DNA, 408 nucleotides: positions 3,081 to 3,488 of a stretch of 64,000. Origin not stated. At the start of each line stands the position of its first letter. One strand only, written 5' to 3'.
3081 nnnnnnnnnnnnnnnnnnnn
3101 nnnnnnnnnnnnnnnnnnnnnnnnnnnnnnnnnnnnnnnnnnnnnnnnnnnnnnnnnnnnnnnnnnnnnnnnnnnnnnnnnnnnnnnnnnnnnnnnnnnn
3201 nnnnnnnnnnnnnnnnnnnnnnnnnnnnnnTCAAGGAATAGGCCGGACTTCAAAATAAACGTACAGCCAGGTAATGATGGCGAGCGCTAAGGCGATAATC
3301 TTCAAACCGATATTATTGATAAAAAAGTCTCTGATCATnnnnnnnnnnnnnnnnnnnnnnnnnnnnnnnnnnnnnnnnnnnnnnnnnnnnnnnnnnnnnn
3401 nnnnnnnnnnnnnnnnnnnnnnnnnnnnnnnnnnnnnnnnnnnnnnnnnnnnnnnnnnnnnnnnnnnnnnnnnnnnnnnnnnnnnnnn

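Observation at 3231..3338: Unannotated 35-codon ORF, ATGA-coupled to cdaA, that resembles only the TM anchor of the c-di-AMP cyclase regulator CdaR/YbbR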

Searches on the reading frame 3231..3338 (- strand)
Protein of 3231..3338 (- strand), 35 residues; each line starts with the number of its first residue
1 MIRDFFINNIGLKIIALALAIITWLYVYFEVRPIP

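Call 3: search_protein_families(library=pfam, proteins=[window:3231-3338:-], max_evalue=1)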
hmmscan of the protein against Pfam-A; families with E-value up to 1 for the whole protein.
window:3231-3338:- (35 aa): 1 family
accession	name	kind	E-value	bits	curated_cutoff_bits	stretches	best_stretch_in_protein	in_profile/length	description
PF00558.24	Vpu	-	0.047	13.9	24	1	7-32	6-31/81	Vpu protein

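Call 4: search_protein_families(library=ncbifam, proteins=[window:3231-3338:-], max_evalue=1)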
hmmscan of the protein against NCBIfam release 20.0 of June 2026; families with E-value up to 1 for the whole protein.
window:3231-3338:- (35 aa): 0 families

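Call 22: search_protein_representatives(alignment_id=A2)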
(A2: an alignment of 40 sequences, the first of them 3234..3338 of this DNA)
Query: 40 sequences, 37 profile positions. Proteins with E-value up to 0.001 (for the whole library): 234; up to 1e-10: 26; up to 1e-30: 0. The best 150 are listed.
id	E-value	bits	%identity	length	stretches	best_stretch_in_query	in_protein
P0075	1.5e-17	78.7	-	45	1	1-33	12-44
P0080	3.0e-16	74.5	-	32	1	2-33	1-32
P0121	2.1e-15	71.8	-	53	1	4-36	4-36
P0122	6.4e-15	70.3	-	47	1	2-35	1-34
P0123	2.1e-14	68.6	-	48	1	1-33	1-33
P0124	2.4e-14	68.4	-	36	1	3-34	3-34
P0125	6.9e-14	66.9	-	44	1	2-36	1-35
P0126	1.8e-13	65.6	-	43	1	2-34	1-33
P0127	5.1e-13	64.2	-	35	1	1-33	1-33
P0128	5.2e-13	64.1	-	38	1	2-34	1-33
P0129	5.8e-13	64.0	-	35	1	2-34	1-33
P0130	1.1e-12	63.1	-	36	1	1-29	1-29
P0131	2.5e-12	62.0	-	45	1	2-35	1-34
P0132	5.4e-12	60.9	-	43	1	2-36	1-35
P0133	5.6e-12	60.8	-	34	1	1-33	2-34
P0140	2.3e-11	58.9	-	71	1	2-29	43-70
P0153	1.2e-09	53.4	-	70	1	2-35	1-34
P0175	2.0e-08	49.5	-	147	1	3-33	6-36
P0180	3.7e-08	48.6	-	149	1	2-34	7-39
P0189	5.8e-08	48.0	-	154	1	9-35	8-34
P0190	6.4e-08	47.8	-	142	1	2-32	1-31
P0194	7.1e-08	47.7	-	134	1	3-35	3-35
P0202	1.9e-07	46.3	-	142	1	2-35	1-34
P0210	5.5e-07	44.9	-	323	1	2-31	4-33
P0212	7.4e-07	44.4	-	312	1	2-30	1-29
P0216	9.2e-07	44.2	-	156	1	3-34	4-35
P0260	3.8e-05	39.0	-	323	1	2-29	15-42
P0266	5.1e-05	38.6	-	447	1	2-25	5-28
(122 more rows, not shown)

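Call 23: search_protein_families(library=pfam, proteins=[P0210, P0212, P0260, P0266, P0175, P0180, P0189, P0190, P0202, P0216], max_evalue=0.01)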
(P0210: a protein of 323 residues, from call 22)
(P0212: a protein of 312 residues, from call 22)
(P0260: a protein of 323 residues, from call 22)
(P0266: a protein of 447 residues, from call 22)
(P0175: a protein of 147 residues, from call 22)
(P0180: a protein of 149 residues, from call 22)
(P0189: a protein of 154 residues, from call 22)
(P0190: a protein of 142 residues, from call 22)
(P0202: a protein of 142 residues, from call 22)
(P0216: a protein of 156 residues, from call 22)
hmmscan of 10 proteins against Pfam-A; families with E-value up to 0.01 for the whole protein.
P0210 (323 aa): 1 family
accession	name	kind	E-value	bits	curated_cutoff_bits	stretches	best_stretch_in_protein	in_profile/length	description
PF07949.17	YbbR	-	2.3e-20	73.1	22.3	3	132-197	2-66/81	YbbR-like protein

P0212 (312 aa): 1 family
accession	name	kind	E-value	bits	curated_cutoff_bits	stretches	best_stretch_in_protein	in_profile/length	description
PF07949.17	YbbR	-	1.4e-14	54.6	22.3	2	136-213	6-81/81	YbbR-like protein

P0260 (323 aa): 2 families
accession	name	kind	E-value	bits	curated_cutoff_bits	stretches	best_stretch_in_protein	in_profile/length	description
PF07949.17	YbbR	-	4.3e-09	37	22.3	1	64-142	10-81/81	YbbR-like protein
PF14864.11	Alkyl_sulf_C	-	0.0085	16.8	27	0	138-213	20-85/125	Alkyl sulfatase C-terminal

P0266 (447 aa): 2 families
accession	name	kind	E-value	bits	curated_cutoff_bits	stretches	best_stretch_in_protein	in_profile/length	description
PF07949.17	YbbR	-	1.7e-13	51.1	22.3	2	253-315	2-64/81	YbbR-like protein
PF13349.12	DUF4097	-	0.0011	18.9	22.9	1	139-374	10-175/247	Toastrack DUF4097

P0175 (147 aa): 1 family
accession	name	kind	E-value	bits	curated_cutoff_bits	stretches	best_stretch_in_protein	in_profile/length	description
PF07949.17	YbbR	-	9.4e-06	26.3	22.3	1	60-141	1-81/81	YbbR-like protein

P0180 (149 aa): 1 family
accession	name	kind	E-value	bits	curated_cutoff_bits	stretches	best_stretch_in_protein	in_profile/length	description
PF07949.17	YbbR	-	9.8e-07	29.5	22.3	1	64-142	5-81/81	YbbR-like protein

P0189 (154 aa): 1 family
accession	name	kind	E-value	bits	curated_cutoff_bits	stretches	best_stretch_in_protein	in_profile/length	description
PF07949.17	YbbR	-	4e-08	33.9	22.3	1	55-136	1-81/81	YbbR-like protein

P0190 (142 aa): 1 family
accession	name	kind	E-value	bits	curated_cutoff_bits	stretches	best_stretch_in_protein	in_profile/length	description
PF07949.17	YbbR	-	6.3e-09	36.5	22.3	1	54-136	1-81/81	YbbR-like protein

P0202 (142 aa): 1 family
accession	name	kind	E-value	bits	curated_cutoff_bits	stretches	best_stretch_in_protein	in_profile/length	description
PF07949.17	YbbR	-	1.9e-05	25.3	22.3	1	55-119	2-65/81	YbbR-like protein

P0216 (156 aa): 1 family
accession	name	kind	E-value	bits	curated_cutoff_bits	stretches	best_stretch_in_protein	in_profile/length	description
PF07949.17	YbbR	-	5.2e-07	30.3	22.3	1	74-137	18-81/81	YbbR-like protein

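Call 30: find_encoding_contigs(protein=P0210, flank=4000, max_places=3)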
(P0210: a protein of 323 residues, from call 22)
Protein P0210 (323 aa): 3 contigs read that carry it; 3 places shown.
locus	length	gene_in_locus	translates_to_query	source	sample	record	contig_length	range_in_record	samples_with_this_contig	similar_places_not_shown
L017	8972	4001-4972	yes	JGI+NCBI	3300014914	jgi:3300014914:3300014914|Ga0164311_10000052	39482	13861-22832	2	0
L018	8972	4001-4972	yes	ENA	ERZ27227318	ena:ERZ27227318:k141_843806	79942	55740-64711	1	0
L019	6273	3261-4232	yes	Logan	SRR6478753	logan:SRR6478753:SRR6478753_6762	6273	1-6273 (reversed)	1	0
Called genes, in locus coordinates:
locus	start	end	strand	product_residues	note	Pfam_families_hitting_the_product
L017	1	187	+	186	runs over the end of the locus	PF01467:CTP_transf_like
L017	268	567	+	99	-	PF01250:Ribosomal_S6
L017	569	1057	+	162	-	PF00436:SSB, PF22657:SSB_1 (weak)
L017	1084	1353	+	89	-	PF01084:Ribosomal_S18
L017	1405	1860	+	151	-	PF01281:Ribosomal_L9_N, PF03948:Ribosomal_L9_C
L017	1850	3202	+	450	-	PF00772:DnaB, PF13481:AAA_25, PF03796:DnaB_C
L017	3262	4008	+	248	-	PF19293:CdaA_N (weak), PF02457:DAC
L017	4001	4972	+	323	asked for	PF07949:YbbR (weak)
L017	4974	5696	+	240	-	PF03740:PdxJ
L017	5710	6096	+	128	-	PF01648:ACPS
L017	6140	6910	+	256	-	PF01256:Carb_kinase, PF02110:HK (weak)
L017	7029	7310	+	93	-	PF00216:Bac_DNA_binding, PF18291:HU-HIG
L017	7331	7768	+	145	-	PF00572:Ribosomal_L13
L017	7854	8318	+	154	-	PF00380:Ribosomal_S9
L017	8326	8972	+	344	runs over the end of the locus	PF06723:MreB_Mbl, PF00022:Actin, PF11104:PilM_2 (faint), PF00012:HSP70, PF14450:FtsA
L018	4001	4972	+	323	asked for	PF07949:YbbR (weak)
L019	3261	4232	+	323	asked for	PF07949:YbbR (weak)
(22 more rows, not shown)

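Call 31: find_encoding_contigs(protein=P0190, flank=4000, max_places=2)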
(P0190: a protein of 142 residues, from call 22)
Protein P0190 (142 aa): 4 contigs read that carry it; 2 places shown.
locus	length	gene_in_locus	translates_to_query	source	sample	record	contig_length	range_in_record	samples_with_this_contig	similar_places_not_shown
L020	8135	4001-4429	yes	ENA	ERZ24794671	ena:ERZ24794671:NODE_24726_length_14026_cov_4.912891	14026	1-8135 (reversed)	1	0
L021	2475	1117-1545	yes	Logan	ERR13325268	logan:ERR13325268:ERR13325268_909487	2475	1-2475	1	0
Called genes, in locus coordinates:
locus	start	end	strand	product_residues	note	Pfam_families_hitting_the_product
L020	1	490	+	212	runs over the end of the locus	PF00697:PRAI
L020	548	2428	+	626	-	PF06480:FtsH_ext (faint), PF06068:TIP49 (weak), PF13191:AAA_16 (faint), PF00004:AAA, PF07728:AAA_5 (weak), PF17862:AAA_lid_3, PF01434:Peptidase_M41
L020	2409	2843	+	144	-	PF00809:Pterin_bind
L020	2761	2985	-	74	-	-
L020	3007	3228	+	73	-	PF00809:Pterin_bind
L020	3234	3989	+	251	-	PF19293:CdaA_N (weak), PF02457:DAC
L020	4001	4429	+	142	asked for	PF07949:YbbR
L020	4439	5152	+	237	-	PF03740:PdxJ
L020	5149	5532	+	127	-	PF01648:ACPS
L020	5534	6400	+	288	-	PF01256:Carb_kinase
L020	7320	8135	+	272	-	?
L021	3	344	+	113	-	?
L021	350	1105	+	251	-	PF19293:CdaA_N (weak), PF02457:DAC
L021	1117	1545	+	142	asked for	PF07949:YbbR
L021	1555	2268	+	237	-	PF03740:PdxJ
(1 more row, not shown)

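Call 32: find_encoding_contigs(protein=P0212, flank=4000, max_places=2)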
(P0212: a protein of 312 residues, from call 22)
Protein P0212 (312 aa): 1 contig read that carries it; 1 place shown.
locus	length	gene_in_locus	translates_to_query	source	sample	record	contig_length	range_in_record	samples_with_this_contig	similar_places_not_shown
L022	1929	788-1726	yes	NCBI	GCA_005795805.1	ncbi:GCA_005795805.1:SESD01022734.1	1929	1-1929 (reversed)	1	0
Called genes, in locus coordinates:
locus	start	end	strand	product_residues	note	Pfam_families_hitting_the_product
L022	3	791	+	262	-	?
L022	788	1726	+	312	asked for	PF07949:YbbR (weak)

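Call 33: find_encoding_contigs(protein=P0194, flank=4000, max_places=2)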
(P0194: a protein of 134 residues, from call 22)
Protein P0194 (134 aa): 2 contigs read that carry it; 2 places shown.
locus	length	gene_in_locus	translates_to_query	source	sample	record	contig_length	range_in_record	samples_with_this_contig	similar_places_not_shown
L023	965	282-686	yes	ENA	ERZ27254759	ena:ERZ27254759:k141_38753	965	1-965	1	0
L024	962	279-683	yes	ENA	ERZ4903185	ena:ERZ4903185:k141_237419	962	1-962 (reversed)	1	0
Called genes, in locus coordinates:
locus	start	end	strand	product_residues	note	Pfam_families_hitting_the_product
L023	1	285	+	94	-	?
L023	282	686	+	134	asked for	PF07949:YbbR (weak)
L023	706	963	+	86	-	?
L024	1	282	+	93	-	?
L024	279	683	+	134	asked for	PF07949:YbbR (weak)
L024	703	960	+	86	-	?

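Call 38: find_encoding_contigs(protein=window:3234-3338:-, flank=3000, max_places=4)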
Protein window:3234-3338:- (35 aa): 1 contig read that carries it; 1 place shown.
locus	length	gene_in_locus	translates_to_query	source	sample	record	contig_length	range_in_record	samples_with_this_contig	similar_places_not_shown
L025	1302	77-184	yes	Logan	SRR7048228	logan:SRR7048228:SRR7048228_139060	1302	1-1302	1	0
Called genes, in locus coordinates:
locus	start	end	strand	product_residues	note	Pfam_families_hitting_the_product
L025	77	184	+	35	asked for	-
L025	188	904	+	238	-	PF03740:PdxJ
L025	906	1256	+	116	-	PF01648:ACPS, PF22624:AASDHPPT_N (faint)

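Call 39: find_encoding_contigs(protein=P0153, flank=3000, max_places=2)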
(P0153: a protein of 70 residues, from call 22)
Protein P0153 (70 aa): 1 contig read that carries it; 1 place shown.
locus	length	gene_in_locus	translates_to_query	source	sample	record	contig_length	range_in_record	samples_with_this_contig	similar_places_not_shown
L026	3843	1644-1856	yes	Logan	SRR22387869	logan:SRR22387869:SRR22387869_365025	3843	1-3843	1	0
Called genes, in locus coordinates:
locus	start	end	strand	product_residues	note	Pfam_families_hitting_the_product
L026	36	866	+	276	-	PF00809:Pterin_bind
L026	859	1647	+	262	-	PF02457:DAC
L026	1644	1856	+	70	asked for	-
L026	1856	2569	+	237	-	PF03740:PdxJ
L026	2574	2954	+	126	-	PF01648:ACPS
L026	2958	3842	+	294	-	PF01256:Carb_kinase, PF08543:Phos_pyr_kin (weak), PF02110:HK (weak)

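Call 54: predict_structure(alignment_id=A2)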
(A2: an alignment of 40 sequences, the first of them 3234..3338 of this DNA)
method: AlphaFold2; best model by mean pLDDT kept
length: 35 residues; sequences in the alignment: 40
mean_pLDDT: 86.0   pTM: 0.47
mean pLDDT of the five models: 86.0, 85.8, 83.1, 82.7, 81.7
residues with pLDDT >= 90: 18; 70-90: 14; 50-70: 3; < 50: 0
segments of 3 or more residues with pLDDT < 50: none
pLDDT, mean of each block of 10 residues (from residue 1): 74 95 95 75
secondary structure, 60 per line:
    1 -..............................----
elements in order: H2-31

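Call 57: list_cluster_members(proteins=[window:3234-3338:-, P0018, P0070, P0094, P0004, P0088, P0056, P0035])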
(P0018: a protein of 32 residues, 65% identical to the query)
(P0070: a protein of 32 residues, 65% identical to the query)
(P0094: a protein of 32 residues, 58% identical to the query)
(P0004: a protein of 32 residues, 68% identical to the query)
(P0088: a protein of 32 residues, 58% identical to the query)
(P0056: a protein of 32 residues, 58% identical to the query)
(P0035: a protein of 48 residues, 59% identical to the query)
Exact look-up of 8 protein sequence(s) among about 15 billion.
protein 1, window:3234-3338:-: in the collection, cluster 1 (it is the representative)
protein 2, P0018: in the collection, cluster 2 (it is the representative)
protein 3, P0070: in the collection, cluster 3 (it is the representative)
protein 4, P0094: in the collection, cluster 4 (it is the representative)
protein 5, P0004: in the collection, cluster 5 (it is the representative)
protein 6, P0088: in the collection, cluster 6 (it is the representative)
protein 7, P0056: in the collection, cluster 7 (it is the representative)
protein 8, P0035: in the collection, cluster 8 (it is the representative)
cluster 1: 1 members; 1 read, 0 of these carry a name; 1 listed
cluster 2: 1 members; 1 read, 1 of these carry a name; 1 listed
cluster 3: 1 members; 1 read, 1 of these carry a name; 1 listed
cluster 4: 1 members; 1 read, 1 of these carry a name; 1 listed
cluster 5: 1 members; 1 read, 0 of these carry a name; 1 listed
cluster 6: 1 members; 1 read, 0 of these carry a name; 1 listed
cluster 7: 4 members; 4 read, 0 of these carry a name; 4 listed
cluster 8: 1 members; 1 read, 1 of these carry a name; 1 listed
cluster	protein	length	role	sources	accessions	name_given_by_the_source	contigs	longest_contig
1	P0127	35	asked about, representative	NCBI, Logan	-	-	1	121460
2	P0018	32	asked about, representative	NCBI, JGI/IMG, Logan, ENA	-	YbbR domain-containing protein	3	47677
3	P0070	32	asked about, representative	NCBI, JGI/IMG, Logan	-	YbbR domain-containing protein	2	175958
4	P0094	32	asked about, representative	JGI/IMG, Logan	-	YbbR domain-containing protein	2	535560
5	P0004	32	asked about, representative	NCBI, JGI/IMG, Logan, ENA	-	-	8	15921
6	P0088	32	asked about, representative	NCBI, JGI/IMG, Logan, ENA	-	-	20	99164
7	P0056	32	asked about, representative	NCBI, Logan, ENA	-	-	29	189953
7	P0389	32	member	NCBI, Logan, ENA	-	-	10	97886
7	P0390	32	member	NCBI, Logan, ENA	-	-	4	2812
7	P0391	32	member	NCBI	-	-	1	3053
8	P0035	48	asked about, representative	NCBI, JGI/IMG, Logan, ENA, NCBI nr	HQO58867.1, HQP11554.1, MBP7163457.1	MAG TPA: hypothetical protein PLT76_09140 [Candidatus Omnitrophota bacterium] | hypothetical protein [Candidatus Omnitrophota bacterium]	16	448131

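Call 59: find_encoding_contigs(protein=P0140, flank=3000, max_places=3)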
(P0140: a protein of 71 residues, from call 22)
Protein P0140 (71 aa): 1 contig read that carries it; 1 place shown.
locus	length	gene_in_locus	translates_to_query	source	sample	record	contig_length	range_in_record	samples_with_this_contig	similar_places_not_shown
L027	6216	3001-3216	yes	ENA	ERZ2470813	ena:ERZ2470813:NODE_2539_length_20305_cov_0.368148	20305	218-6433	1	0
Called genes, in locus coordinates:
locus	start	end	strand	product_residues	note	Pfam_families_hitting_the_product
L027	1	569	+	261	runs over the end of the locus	?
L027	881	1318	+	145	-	PF01434:Peptidase_M41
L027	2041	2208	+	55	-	PF00809:Pterin_bind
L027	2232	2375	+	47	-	-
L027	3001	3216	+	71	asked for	-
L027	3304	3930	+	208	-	PF03740:PdxJ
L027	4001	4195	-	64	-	-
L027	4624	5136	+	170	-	PF01256:Carb_kinase, PF02110:HK (weak)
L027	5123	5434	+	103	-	-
